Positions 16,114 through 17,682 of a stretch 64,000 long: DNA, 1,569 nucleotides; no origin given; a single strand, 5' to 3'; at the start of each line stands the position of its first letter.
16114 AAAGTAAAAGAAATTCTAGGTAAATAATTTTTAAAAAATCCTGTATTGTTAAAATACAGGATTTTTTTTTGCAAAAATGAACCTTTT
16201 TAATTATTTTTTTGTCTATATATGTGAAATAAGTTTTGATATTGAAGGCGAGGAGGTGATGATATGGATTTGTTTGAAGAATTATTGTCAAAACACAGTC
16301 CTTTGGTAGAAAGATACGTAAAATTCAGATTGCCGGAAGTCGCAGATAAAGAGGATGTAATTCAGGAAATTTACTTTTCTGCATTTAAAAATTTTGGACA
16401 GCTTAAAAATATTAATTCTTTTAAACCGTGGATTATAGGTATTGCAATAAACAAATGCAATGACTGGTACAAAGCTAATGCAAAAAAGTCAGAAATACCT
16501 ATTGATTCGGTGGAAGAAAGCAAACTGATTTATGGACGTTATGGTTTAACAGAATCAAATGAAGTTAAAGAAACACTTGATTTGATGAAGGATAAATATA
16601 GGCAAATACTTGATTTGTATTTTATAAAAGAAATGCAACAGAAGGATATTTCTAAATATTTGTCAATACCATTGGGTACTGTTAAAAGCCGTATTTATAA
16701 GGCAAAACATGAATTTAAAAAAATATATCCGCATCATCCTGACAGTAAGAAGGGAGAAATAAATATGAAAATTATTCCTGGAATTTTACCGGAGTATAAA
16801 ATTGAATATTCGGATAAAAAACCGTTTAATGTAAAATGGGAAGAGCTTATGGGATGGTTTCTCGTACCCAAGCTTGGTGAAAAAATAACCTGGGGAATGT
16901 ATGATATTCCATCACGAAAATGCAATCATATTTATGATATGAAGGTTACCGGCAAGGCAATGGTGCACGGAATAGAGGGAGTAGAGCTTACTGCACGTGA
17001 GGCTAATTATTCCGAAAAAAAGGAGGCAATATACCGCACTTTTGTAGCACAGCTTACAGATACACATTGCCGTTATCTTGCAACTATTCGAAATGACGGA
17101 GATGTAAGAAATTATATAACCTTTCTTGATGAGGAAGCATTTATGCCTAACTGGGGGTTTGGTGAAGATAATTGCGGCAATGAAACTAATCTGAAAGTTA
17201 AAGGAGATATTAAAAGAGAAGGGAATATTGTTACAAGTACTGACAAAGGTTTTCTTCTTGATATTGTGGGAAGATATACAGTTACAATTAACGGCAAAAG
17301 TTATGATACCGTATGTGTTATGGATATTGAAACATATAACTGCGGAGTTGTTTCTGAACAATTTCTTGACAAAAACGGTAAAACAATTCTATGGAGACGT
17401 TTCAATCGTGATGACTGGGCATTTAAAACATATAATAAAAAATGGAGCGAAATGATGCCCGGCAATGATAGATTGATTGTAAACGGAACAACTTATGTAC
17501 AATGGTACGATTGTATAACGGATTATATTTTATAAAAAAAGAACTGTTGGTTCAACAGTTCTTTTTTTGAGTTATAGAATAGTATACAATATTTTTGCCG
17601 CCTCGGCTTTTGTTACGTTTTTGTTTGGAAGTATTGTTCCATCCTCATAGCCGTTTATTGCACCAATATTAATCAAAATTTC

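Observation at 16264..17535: Orphan ECF-type sigma factor fused to an unrecognised soluble 255-aa C-terminal domain, with no anti-sigma gene nearby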

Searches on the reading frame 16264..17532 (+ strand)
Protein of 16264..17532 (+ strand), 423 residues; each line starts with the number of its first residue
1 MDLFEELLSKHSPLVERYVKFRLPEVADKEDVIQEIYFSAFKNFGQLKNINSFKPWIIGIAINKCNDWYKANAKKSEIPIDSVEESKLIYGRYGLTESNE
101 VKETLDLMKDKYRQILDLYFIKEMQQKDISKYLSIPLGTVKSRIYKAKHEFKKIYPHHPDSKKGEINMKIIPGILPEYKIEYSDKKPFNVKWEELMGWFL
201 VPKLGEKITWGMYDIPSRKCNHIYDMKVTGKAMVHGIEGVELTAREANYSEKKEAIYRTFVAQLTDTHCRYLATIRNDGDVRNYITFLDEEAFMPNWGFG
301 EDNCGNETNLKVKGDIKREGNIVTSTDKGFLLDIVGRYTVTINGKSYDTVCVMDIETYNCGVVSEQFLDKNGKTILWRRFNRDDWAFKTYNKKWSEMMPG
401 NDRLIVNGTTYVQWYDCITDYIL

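Call 3: search_protein_families(library=pfam, proteins=[window:16264-17532:+], max_evalue=1)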
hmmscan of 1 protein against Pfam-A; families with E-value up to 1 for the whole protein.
window:16264-17532:+ (423 aa): 5 families
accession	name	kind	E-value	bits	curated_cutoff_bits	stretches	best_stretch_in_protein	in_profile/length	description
PF04542.20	Sigma70_r2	-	5.8e-10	39.3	24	1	8-73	2-69/71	Sigma-70 region 2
PF08281.18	Sigma70_r4_2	-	7.1e-10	38.8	25.7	1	100-148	3-51/54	Sigma-70, region 4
PF04545.22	Sigma70_r4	-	1.5e-06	28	24.1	1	105-147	2-44/50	Sigma-70, region 4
PF25787.1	HTH_SB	-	0.14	12.4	43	1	127-149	26-48/53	Sleeping Beauty transposase HTH domain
PF17791.7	MG3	-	0.24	12.2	23.1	0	321-373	15-70/84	Macroglobulin domain MG3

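Call 4: search_protein_families(library=ncbifam, proteins=[window:16264-17532:+], max_evalue=1)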
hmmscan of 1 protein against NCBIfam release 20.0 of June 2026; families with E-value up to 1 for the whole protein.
window:16264-17532:+ (423 aa): 89 families (the best 25 are shown)
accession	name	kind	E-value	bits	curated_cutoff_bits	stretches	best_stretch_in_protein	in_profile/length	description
TIGR02937.1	sigma70-ECF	superfamily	3.3e-20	72.4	42.9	1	3-153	2-163/165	sigma-70 family RNA polymerase sigma factor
NF007215.0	PRK09637.1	equivalog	6.7e-20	71.8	212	1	5-154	4-153/181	RNA polymerase sigma factor SigZ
NF009171.0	PRK12518.1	equivalog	8.3e-20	71.4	208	1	4-155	29-184/191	RNA polymerase sigma factor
TIGR02959.1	SigZ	equivalog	1.1e-18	67.6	168.65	1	11-154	4-147/170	RNA polymerase sigma factor SigZ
NF008891.0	PRK11924.1-5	subfamily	1.6e-18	67.4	259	1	5-154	6-162/171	RNA polymerase sigma factor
NF009195.0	PRK12543.1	subfamily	2.8e-17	62.8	197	1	4-163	22-186/192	RNA polymerase sigma factor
NF009174.0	PRK12522.1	equivalog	1.1e-16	61.4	217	1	27-153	28-165/175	RNA polymerase sigma factor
TIGR02954.1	Sig70_famx3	hypoth_equivalog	1.8e-16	60.4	188.5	1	4-153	18-165/170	RNA polymerase sigma-70 factor, TIGR02954 family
NF008888.0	PRK11922.1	equivalog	4e-16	59.3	204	1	3-153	31-194/231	RNA polymerase sigma factor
TIGR02989.1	Sig-70_gvs1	subfamily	4.1e-15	56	124.55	1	4-149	3-152/158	RNA polymerase sigma-70 factor, Rhodopirellula/Verrucomicrobium family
NF006930.0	PRK09415.1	subfamily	4.5e-15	55.9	198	1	25-154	41-174/179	RNA polymerase factor sigma C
TIGR02950.1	SigM_subfam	subfamily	2.7e-14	53.3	147.95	1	5-155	3-158/159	RNA polymerase sigma factor, SigM family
TIGR02985.1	Sig70_bacteroi1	subfamily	6.3e-13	49.3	126.4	1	4-153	3-160/162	RNA polymerase sigma-70 factor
NF007227.0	PRK09645.1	subfamily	7.8e-13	48.7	202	1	4-152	15-167/177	sigma-70 family RNA polymerase sigma factor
NF007223.0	PRK09641.1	equivalog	8.9e-13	48.5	209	1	24-154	40-183/187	RNA polymerase sigma factor SigW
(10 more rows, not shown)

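Call 7: search_solved_structures(query=window:16264-17532:+, max_evalue=1)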
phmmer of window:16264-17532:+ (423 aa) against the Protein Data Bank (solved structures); distinct sequences matched with E-value up to 1: 26.
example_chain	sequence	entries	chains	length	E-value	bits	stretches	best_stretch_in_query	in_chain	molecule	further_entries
5wuq_A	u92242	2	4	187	2.5e-09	39.7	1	10-153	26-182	ECF RNA polymerase sigma factor SigW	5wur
6in7_B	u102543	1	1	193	5.9e-08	35.2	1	19-153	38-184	RNA polymerase sigma-H factor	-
8z6g_B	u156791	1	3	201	6.6e-08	35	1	19-153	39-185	RNA polymerase sigma factor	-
1or7_A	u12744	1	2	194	3.5e-07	32.6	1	13-151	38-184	RNA polymerase sigma-E factor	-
5zx2_F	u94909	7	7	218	3.9e-07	32.5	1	26-153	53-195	ECF RNA polymerase sigma factor SigH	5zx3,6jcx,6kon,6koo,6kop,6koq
6jbq_F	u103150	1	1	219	5.2e-07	32.1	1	13-151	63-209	ECF RNA polymerase sigma-E factor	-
6jhe_A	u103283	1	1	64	1.4e-06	30.6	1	98-153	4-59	ECF RNA polymerase sigma factor SigW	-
6jcy_F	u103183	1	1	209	4.4e-05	25.7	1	26-153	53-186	ECF RNA polymerase sigma factor SigH,ECF RNA polymerase sigma factor SigE,ECF RNA polymera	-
9m9d_F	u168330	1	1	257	6.9e-05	25.1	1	3-162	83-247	ECF RNA polymerase sigma factor SigE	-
9m9e_F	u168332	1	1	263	7.4e-05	25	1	3-162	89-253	ECF RNA polymerase sigma factor SigE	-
9m98_F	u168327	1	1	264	7.4e-05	25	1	3-162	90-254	ECF RNA polymerase sigma factor SigE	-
5uxx_A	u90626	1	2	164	0.0005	22.3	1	26-154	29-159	RNA polymerase sigma factor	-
4cxf_A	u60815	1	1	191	0.0012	21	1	4-73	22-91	RNA POLYMERASE SIGMA FACTOR CNRH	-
2mao_A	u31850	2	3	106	0.0059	18.7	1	12-78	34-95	RNA polymerase sigma factor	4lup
2map_A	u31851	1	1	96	0.0077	18.3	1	12-77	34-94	RNA polymerase sigma factor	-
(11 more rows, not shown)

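Call 29: predict_structure(alignment_id=A2)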
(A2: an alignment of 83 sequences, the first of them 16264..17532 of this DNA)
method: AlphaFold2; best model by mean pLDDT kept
length: 423 residues; sequences in the alignment: 83
mean_pLDDT: 86.0   pTM: 0.70
mean pLDDT of the five models: 86.0, 84.4, 84.2, 83.4, 82.6
residues with pLDDT >= 90: 236; 70-90: 142; 50-70: 15; < 50: 30
segments of 3 or more residues with pLDDT < 50: 77-80, 82-98, 160-168
pLDDT, mean of each block of 10 residues (from residue 1): 88 92 84 95 92 93 91 62 40 43 77 86 85 88 87 68 47 93 97 93 93 94 93 93 90 83 93 87 89 83 87 95 90 96 94 84 95 96 91 93 96 96 86
secondary structure, 60 per line:
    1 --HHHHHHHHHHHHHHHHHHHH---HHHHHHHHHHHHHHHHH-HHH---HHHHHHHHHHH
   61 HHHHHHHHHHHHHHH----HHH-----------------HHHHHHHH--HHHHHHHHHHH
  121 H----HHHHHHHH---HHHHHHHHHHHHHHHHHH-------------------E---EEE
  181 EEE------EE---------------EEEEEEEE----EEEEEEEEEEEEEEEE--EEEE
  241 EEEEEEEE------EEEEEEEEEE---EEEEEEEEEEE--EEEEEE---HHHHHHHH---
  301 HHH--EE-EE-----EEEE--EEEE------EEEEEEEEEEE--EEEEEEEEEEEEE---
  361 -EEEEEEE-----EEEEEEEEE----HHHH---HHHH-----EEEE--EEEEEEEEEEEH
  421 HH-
elements in order: H3-22 H26-42 H50-75 H100-107 H110-121 H126-133 H137-154 E178-183 E207-214 E219-234 E237-248 E255-264 E268-278 E281-286 H290-297 E316-319 E322-325 E332-342 E345-357 E362-368 E374-382 H387-390 H394-397 E403-406 E409-419

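Call 79: search_dna_similar(query=window:16264-17532:+, collection=plasmids, mode=protein, max_evalue=0.00001, max_rows=15)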
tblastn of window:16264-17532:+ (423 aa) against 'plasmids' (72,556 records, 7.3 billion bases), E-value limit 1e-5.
Records with a match: 88; places in all: 101; records where one place covers at least 80% of the query: 0.
Best place of each record, by identity: <60% 88.
By first word of the organism name: Streptomyces 8; Bacillus 7; Rhizobium 7; Clostridium 6; Novosphingobium 6; Paenibacillus 3; Ralstonia 3; Pantoea 3; Brevibacillus 3; Priestia 2; and 34 more.
By predicted mobility (MOB-suite, as given by PLSDB): non-mobilizable 65; conjugative 17; mobilizable 6.
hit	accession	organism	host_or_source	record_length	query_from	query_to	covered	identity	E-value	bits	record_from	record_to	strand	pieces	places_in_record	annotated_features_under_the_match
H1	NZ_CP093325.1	Bacillus sp. N5-665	whole organism,peat soil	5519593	17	237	52%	25.2%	4e-9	66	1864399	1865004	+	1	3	none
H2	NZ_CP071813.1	Bacillus mycoides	cell culture,soil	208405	2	155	36%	30.4%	1e-12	78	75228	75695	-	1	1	sigma-70 family RNA polymerase sigma factor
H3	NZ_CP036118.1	Bacillus mycoides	cell culture,soil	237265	2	155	36%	30.4%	1e-12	78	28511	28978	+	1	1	sigma-70 family RNA polymerase sigma factor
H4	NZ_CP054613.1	Paenibacillus cellulosilyticus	cell culture,soil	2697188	2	163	38%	28.9%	6e-10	69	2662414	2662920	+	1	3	none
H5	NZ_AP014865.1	Bacillus thuringiensis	-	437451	2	155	36%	29.8%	6e-12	75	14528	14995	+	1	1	sigma-70 family RNA polymerase sigma factor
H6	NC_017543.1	Paenibacillus polymyxa M1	-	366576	28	162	32%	33.8%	2e-10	71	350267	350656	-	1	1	sigma-70 family RNA polymerase sigma factor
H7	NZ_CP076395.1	Sphingopyxis indica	Single cell,HCH dumpsite soil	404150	2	222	52%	20.5%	5e-9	66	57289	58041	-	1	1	RNA polymerase sigma factor | copper resistance system multicopper oxidase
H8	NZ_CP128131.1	Bacillus mycoides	bacterial isolate,field soil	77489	2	155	36%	29.2%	1e-11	74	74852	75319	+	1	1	sigma-70 family RNA polymerase sigma factor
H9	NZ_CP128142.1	Bacillus mycoides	bacterial isolate,field soil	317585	2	155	36%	29.2%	1e-11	74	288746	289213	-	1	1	sigma-70 family RNA polymerase sigma factor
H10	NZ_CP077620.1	Clostridium estertheticum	single colony,bovine feces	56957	1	153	36%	29.2%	7e-6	56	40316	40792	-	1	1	RNA polymerase sigma factor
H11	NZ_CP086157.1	Clostridium tagluense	single colony,Lamb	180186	4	153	35%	29.5%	8e-6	56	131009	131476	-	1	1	sigma-70 family RNA polymerase sigma factor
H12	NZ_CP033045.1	Mesobacillus foraminis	cell culture,Red Sea lagoons-Mangrove ...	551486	4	152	35%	29.0%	4e-8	63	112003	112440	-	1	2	sigma-70 family RNA polymerase sigma factor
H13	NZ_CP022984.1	Cytobacillus kochii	Drosophila melanogaster Oregon-R ...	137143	4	152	35%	29.0%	4e-7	60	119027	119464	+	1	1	sigma-70 family RNA polymerase sigma factor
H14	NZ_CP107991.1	Streptomyces canus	-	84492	2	167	39%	26.0%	3e-6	57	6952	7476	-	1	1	RNA polymerase sigma factor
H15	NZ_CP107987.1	Streptomyces canus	-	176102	2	167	39%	26.0%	3e-6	57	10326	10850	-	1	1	RNA polymerase sigma factor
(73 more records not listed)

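Call 82: fold_search(model_id=the predicted structure, library=pdb)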
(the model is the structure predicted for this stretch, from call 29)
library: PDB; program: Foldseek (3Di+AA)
matches with E <= 10: 791; with E <= 0.001: 32
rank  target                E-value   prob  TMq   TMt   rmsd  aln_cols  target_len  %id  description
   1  9m9e_F                3.4e-06  1.00  0.17  0.38  12.2       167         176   20  Structural Basis of Pausing During Transcription Initiation in Mycobacterium tuberculosis (released 2026-01-14)
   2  1or7_A                6.9e-06  1.00  0.17  0.38  18.5       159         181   22  Crystal Structure of Escherichia coli sigmaE with the Cytoplasmic Domain of its Anti-sigma RseA (released 2003-04-15)
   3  5uxx_A                8.5e-06  1.00  0.18  0.47  18.3       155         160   17  Co-crystal structure of the sigma factor RpoE in complex with the anti-sigma factor NepR from Bartonella quintana (released 2018-02-28)
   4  6dxo_A                1.1e-05  1.00  0.15  0.44  18.4       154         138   16  1.8 A structure of RsbN-BldN complex. (released 2018-07-11)
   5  6kon_F                1.2e-05  1.00  0.14  0.30  14.8       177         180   21  Mycobacterium tuberculosis initial transcription complex comprising sigma H and 5'-OH RNA of 5 nt (released 2020-03-11)
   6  5uxx_C                1.4e-05  1.00  0.18  0.44  18.3       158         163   17  Co-crystal structure of the sigma factor RpoE in complex with the anti-sigma factor NepR from Bartonella quintana (released 2018-02-28)
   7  6jcx_F                1.4e-05  1.00  0.16  0.34  13.8       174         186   21  Mycobacterium tuberculosis transcription initiation complex with ECF sigma factor sigma H and 6nt RNA (released 2019-05-29)
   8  6kop_F                1.5e-05  1.00  0.14  0.37  14.9       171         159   20  Mycobacterium tuberculosis initial transcription complex comprising sigma H and 5'-OH RNA of 9 nt (released 2020-03-11)
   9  1or7_B                1.6e-05  1.00  0.16  0.40  16.1       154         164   21  Crystal Structure of Escherichia coli sigmaE with the Cytoplasmic Domain of its Anti-sigma RseA (released 2003-04-15)
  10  8z6g_B                1.6e-05  1.00  0.15  0.37  17.5       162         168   21  the AlgU-MucAcyto complex structure in Pseudomonas aeruginosa (released 2024-05-08)
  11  6dv9_F                1.6e-05  1.00  0.16  0.37  13.7       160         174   19  Crystal structure of Mycobacterium tuberculosis transcription initiation complex(ECF sigma factor L) containing 5nt RN (released 2019-02-20)
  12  5wur_A                1.7e-05  1.00  0.17  0.42  18.8       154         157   27  Crystal structure of SigW in complex with its anti-sigma RsiW, an oxdized form (released 2017-03-29)
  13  8z6g_D                2.0e-05  1.00  0.16  0.38  16.5       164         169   22  the AlgU-MucAcyto complex structure in Pseudomonas aeruginosa (released 2024-05-08)
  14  9m9d_F                2.0e-05  1.00  0.17  0.42  14.5       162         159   20  Structural Basis of Pausing During Transcription Initiation in Mycobacterium tuberculosis (released 2026-01-14)
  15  9m98_F                2.1e-05  1.00  0.17  0.40  14.4       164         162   21  Structural Basis of Pausing During Transcription Initiation in Mycobacterium tuberculosis (released 2026-01-14)
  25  7qh5_B                8.0e-05  1.00  0.17  0.23  22.2       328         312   12  The crystal structure of the sigma factor SigG1 from Streptomyces tsukubaensis NRRL18488 (released 2022-12-21)
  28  7qh5_A                2.9e-04  1.00  0.17  0.23  22.1       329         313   13  The crystal structure of the sigma factor SigG1 from Streptomyces tsukubaensis NRRL18488 (released 2022-12-21)
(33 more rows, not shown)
